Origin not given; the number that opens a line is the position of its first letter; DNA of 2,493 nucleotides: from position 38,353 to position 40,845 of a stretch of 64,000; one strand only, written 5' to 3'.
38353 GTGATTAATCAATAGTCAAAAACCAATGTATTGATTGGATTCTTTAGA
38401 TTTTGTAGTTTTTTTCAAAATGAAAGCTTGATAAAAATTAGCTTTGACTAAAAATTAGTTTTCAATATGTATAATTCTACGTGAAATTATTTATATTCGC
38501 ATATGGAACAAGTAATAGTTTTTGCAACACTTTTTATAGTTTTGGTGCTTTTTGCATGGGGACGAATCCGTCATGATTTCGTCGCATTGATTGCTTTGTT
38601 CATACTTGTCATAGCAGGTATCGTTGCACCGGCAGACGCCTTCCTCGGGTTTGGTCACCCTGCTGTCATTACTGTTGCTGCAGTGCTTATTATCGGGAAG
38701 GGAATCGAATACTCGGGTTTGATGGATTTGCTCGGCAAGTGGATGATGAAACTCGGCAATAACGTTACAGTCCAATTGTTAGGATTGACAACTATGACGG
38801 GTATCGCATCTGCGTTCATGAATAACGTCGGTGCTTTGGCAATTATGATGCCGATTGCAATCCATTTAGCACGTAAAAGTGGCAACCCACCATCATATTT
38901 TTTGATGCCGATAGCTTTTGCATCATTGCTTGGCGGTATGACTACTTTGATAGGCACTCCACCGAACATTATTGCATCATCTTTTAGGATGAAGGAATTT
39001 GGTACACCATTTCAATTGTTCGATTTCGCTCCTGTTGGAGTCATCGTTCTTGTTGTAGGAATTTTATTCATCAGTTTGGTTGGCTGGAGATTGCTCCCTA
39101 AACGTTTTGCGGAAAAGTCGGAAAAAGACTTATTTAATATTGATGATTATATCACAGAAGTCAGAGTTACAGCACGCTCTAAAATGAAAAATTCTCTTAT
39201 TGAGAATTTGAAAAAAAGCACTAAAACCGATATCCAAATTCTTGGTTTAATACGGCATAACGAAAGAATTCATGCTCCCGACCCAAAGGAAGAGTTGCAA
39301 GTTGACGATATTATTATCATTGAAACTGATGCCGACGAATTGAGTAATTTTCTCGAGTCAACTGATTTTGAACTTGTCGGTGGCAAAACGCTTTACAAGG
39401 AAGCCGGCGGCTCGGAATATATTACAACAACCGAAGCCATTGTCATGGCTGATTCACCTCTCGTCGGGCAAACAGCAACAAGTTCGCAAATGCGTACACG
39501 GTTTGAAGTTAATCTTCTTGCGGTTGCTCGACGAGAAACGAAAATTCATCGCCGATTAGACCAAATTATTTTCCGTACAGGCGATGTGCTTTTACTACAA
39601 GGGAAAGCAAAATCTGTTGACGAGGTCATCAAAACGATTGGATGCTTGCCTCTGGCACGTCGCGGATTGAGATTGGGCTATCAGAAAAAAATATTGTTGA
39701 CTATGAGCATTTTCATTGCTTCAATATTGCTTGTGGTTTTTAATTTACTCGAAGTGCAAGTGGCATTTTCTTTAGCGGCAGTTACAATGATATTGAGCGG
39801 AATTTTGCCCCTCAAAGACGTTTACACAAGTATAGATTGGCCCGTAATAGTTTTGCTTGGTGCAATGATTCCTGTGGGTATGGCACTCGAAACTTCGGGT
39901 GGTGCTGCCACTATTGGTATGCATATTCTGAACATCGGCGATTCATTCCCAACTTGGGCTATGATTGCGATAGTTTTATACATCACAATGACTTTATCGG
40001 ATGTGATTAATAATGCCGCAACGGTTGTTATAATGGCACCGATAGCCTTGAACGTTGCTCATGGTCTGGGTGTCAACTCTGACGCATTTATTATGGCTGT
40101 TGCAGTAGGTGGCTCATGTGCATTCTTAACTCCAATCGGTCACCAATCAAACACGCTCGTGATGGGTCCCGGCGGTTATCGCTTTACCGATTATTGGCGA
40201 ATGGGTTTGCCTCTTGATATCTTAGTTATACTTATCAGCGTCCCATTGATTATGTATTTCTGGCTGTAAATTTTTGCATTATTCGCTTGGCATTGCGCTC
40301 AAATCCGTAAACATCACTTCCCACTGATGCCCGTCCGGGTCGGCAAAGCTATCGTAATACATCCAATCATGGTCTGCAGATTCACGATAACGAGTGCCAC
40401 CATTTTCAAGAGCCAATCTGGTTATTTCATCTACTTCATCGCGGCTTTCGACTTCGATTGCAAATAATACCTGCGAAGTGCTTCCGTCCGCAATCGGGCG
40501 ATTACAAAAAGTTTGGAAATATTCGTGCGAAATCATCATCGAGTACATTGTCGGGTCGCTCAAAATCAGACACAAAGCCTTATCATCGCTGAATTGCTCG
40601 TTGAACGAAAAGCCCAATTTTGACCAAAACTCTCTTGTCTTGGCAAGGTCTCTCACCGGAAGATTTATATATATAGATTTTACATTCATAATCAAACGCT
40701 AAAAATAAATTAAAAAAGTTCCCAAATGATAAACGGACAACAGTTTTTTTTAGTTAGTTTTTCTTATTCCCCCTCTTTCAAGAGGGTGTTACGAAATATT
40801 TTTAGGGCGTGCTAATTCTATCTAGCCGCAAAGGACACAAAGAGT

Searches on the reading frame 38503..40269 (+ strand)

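Call 6: search_protein_families(library=pfam, proteins=[window:38503-40269:+], max_evalue=0.01)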
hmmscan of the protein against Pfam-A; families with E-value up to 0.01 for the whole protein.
window:38503-40269:+ (588 aa): 3 families
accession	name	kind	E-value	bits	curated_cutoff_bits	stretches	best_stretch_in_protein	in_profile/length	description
PF03600.22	CitMHS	-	5.8e-82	275.9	31.9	1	14-536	1-336/336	Citrate transporter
PF00939.25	Na_sulph_symp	-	1.9e-23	83.6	27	2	408-587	280-466/472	Sodium:sulfate symporter transmembrane region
PF02080.26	TrkA_C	-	1.2e-17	63.9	27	2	311-379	3-70/71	TrkA-C domain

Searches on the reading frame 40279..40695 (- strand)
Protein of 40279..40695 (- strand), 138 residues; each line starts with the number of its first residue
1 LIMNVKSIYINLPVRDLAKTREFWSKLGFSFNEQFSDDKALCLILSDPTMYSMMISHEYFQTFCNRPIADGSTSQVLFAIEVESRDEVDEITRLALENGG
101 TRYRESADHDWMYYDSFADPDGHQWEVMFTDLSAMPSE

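Call 6: search_protein_families(library=pfam, proteins=[window:40279-40695:-], max_evalue=0.01)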
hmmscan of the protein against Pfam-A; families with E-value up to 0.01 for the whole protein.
window:40279-40695:- (138 aa): 3 families
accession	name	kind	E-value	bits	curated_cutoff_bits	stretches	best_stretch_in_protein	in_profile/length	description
PF00903.31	Glyoxalase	-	1.7e-09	38.5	20.6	1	9-127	4-121/121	Glyoxalase/Bleomycin resistance protein/Dioxygenase superfamily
PF22677.2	Ble-like_N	-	2.3e-05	24.5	24.5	1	7-35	2-32/41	Bleomycin resistance protein-like N-terminal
PF18029.7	Glyoxalase_6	-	0.00012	23.2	23.6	1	14-127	6-105/106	Glyoxalase-like domain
